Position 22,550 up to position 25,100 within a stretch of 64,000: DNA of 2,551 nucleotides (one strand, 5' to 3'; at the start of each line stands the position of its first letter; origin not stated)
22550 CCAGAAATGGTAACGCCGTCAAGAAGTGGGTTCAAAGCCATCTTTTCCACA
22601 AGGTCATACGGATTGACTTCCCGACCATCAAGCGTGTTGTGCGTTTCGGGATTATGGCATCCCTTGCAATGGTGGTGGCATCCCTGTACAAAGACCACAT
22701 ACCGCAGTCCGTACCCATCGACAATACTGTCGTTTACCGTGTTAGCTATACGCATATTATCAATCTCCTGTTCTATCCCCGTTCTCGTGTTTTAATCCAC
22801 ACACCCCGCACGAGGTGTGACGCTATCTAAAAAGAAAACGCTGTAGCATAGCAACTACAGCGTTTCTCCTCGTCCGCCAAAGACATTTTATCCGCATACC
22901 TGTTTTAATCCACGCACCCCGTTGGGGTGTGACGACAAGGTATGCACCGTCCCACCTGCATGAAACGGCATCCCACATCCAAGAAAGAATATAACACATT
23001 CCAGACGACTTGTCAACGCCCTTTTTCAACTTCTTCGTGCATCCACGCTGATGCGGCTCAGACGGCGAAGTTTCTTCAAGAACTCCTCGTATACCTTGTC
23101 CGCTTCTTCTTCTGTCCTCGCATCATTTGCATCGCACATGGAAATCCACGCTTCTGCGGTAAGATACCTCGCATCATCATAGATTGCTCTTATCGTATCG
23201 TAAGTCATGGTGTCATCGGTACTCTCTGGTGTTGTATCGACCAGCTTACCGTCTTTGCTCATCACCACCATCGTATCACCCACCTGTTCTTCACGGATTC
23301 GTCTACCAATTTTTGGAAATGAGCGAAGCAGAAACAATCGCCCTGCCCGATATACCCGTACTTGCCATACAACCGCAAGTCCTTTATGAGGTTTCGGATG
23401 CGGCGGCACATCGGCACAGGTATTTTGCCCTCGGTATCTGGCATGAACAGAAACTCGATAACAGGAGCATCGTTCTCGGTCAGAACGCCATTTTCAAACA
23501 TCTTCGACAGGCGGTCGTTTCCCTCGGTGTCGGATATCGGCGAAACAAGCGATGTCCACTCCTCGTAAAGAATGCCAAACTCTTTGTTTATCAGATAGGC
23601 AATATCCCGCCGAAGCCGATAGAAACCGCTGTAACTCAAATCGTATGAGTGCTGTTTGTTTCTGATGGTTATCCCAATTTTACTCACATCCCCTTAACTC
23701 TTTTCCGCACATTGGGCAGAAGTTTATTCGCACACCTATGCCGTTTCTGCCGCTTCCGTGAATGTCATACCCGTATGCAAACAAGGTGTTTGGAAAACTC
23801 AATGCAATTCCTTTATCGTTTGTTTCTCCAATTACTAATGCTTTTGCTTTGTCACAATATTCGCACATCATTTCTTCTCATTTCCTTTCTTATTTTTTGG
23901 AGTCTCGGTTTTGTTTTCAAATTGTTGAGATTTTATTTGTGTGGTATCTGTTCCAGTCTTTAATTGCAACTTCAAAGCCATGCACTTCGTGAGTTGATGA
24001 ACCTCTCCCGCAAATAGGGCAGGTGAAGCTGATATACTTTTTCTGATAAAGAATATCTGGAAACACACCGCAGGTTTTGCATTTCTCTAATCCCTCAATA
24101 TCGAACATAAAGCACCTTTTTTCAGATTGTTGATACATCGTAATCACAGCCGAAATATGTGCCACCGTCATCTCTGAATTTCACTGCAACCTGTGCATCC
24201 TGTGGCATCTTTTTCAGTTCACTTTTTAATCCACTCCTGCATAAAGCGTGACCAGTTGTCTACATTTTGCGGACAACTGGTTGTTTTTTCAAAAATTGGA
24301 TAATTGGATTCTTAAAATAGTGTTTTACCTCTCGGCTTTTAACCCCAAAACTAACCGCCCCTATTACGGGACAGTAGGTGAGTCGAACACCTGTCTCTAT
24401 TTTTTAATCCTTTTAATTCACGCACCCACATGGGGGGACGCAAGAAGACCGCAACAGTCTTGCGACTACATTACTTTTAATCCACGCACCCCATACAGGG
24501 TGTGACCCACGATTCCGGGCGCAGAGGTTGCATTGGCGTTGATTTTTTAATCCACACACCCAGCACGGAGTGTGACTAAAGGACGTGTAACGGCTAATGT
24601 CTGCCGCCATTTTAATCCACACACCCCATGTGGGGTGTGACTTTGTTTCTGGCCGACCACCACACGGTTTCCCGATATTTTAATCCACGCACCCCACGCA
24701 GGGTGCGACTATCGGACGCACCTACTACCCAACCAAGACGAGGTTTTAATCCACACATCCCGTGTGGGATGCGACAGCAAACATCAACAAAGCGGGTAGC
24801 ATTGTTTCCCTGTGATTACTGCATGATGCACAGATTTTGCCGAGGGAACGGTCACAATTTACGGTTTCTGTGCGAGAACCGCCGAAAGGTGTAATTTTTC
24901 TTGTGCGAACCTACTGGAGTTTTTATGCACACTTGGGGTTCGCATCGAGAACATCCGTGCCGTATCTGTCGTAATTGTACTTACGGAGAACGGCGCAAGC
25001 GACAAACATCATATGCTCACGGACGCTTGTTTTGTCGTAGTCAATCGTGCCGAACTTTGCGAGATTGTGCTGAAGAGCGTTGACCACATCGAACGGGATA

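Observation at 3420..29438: Solitary I-C-like repeats sit in sense orientation 15-33 nt upstream of the start codons of at least five genes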

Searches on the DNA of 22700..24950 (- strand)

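Call 34: build_rna_model(alignment_id=A1, structure=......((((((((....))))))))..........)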
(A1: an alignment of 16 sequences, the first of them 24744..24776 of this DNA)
Model R1 built from alignment A1 (16 sequences, 36 columns); structure: as given.
model positions 33; base pairs 8; branch points 0; effective number of sequences 16; information 1.137 bits per position. Calibrated on 0.2 Mb of random sequence (short: E-values are rough).
structure used (alignment columns):
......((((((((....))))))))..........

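Call 35: search_with_rna_model(model_id=R1, source=window, filters=off, max_evalue=10)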
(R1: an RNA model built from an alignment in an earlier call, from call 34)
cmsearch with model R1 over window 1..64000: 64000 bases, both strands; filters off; matches with E-value up to 10: 32.
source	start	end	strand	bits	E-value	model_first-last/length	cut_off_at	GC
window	24610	24642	-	48.8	1.8e-12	1-33/33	no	0.48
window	22790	22822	-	48.3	2.5e-12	1-33/33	no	0.55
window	24678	24710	-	48.2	2.8e-12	1-33/33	no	0.58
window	24744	24776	-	48.1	2.9e-12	1-33/33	no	0.48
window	29407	29439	-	47.8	3.7e-12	1-33/33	no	0.45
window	24475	24507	-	47.1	5.9e-12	1-33/33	no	0.52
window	17800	17831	-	46.9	7e-12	1-33/33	no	0.62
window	33658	33690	+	46.5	9.7e-12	1-33/33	no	0.55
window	24545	24577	-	45.3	2.2e-11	1-33/33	no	0.48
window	3971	4003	+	44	5.8e-11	1-33/33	no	0.52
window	22903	22934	-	43.4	9.2e-11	1-33/33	no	0.56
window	29172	29203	+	34.9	4.3e-08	1-33/33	no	0.53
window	33691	33723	+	32.2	3.1e-07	1-33/33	no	0.58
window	24411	24443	-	30.9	7.9e-07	1-33/33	no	0.52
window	16568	16599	-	30.8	8.6e-07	1-33/33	no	0.56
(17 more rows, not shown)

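Call 39: search_dna_similar(query=window:24400-24790:-, collection=phages, mode=distant, max_evalue=0.01, max_rows=30)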
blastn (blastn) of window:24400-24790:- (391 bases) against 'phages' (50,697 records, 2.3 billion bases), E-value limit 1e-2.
Records with a match: 1; places in all: 1; records where one place covers at least 80% of the query: 0.
Best place of each record, by identity: 60-80% 1.
By first word of the organism name: Bacteriophage 1.
By host as written in the record: - 1.
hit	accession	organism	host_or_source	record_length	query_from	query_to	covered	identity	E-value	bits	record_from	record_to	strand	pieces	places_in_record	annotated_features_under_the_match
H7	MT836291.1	Bacteriophage sp.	human fecal samples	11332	82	260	46%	72.9%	3e-3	95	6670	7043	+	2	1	record has no annotation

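Call 68: search_with_rna_model(model_id=R1, sources=[L262, L141], filters=off, max_evalue=0.01)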
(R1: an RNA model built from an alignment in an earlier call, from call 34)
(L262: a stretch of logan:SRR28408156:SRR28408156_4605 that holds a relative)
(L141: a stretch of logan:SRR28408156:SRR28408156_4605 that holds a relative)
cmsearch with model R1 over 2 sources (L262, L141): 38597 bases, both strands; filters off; matches with E-value up to 0.01: 16.
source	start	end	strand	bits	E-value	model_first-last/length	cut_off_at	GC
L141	7622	7654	+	49.7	5.5e-13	1-33/33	no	0.61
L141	2460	2492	+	48.3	1.5e-12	1-33/33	no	0.55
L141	287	319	+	47.1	3.6e-12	1-33/33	no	0.52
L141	171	203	+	41.5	2.2e-10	1-33/33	no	0.58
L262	11538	11570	+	37.3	4.5e-09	1-33/33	no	0.55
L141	1841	1873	+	32.5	1.5e-07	1-33/33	no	0.52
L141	2006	2038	+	27.5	5.8e-06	1-33/33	no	0.48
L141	847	878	+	26.8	9.5e-06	1-33/33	no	0.56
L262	10984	11026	+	25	3.4e-05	1-33/33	no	0.56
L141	537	567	+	24.9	3.8e-05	1-33/33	no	0.52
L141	219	249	+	22.3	0.00024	1-33/33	no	0.39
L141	50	82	+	21.6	0.0004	1-33/33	no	0.55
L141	2591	2634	+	21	0.00063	1-33/33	no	0.43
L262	7680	7706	-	19.7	0.0016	4-30/33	no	0.7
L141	7625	7644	-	19.4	0.002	4-23/33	no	0.8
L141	174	193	-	18.6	0.0036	4-23/33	no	0.75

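Call 74: search_with_rna_model(model_id=R1, sources=[L263], filters=off, max_evalue=0.1)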
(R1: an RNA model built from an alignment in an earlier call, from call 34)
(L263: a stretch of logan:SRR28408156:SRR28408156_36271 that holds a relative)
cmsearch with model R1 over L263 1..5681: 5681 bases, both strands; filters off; matches with E-value up to 0.1: 2.
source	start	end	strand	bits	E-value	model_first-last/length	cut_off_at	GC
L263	2745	2777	-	46.5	8.6e-13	1-33/33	no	0.55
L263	2755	2774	+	18.6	0.00053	4-23/33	no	0.75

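Call 91: search_with_rna_model(model_id=R1, sources=[window, L141, L262, L263], max_evalue=0.001, make_alignment=true)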
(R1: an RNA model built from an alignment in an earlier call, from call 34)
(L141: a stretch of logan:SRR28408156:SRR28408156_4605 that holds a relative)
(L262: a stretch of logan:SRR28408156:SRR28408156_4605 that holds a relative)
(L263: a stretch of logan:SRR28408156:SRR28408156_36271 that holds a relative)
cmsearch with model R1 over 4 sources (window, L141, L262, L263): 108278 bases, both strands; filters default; matches with E-value up to 0.001: 30.
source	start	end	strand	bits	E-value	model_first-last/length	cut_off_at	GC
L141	7622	7654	+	49.7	1.5e-12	1-33/33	no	0.61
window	24610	24642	-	48.8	3.1e-12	1-33/33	no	0.48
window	22790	22822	-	48.3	4.3e-12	1-33/33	no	0.55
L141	2460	2492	+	48.3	4.3e-12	1-33/33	no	0.55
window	24678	24710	-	48.2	4.7e-12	1-33/33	no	0.58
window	24744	24776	-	48.1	4.9e-12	1-33/33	no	0.48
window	29407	29439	-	47.8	6.2e-12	1-33/33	no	0.45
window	24475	24507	-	47.1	1e-11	1-33/33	no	0.52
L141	287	319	+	47.1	1e-11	1-33/33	no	0.52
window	17800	17831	-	46.9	1.2e-11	1-33/33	no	0.62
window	33658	33690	+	46.5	1.6e-11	1-33/33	no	0.55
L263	2745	2777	-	46.5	1.6e-11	1-33/33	no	0.55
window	24545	24577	-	45.3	3.8e-11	1-33/33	no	0.48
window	3971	4003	+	44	9.9e-11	1-33/33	no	0.52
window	22903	22934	-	43.4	1.6e-10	1-33/33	no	0.56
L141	171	203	+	41.5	6.2e-10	1-33/33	no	0.58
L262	11538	11570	+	37.3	1.3e-08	1-33/33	no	0.55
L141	1841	1873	+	32.5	4.1e-07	1-33/33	no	0.52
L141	2006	2038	+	27.4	1.6e-05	1-33/33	no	0.48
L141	847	878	+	26.8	2.7e-05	1-33/33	no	0.56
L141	1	17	+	25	9.5e-05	17-33/33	5'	0.41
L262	10984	11026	+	25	9.7e-05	1-33/33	no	0.56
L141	537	567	+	24.9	0.00011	1-33/33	no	0.52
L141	219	249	+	22.3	0.00067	1-33/33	no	0.39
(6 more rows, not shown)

Alignment A5: 30 matches aligned to the model, 46 columns, each read 5' to 3' on its own strand. Consensus structure (alignment columns), stored with it:
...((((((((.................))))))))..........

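Call 94: search_rna_families(source=window, start=22700, end=24950, threshold=evalue, max_evalue=1)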
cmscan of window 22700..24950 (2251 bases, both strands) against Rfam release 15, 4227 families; matches with E-value up to 1: 1.
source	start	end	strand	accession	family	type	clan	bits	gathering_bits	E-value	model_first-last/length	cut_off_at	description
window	23990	24034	+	RF01310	sR7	Gene; snRNA; snoRNA; CD-box;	-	18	37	0.41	1-57/57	no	Small nucleolar RNA sR7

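Call 106: search_dna_similar(query=window:24400-24790:-, collection=plasmids, mode=distant, max_evalue=0.01, max_rows=15)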
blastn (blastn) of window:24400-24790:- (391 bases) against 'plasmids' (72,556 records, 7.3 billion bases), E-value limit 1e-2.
Records with a match: 2; places in all: 3; records where one place covers at least 80% of the query: 0.
Best place of each record, by identity: 60-80% 2.
By first word of the organism name: Paenibacillus 2.
By predicted mobility (MOB-suite, as given by PLSDB): non-mobilizable 2.
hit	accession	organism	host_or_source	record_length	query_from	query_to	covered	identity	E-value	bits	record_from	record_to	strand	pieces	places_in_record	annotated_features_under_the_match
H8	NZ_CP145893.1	Paenibacillus amylolyticus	whole organism,soil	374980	143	316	45%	68.5%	8e-3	48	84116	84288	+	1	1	none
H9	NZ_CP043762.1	Paenibacillus sp. 37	whole organism,rhizosphere of Abies ...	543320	82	183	26%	71.6%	2e-3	51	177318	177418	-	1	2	none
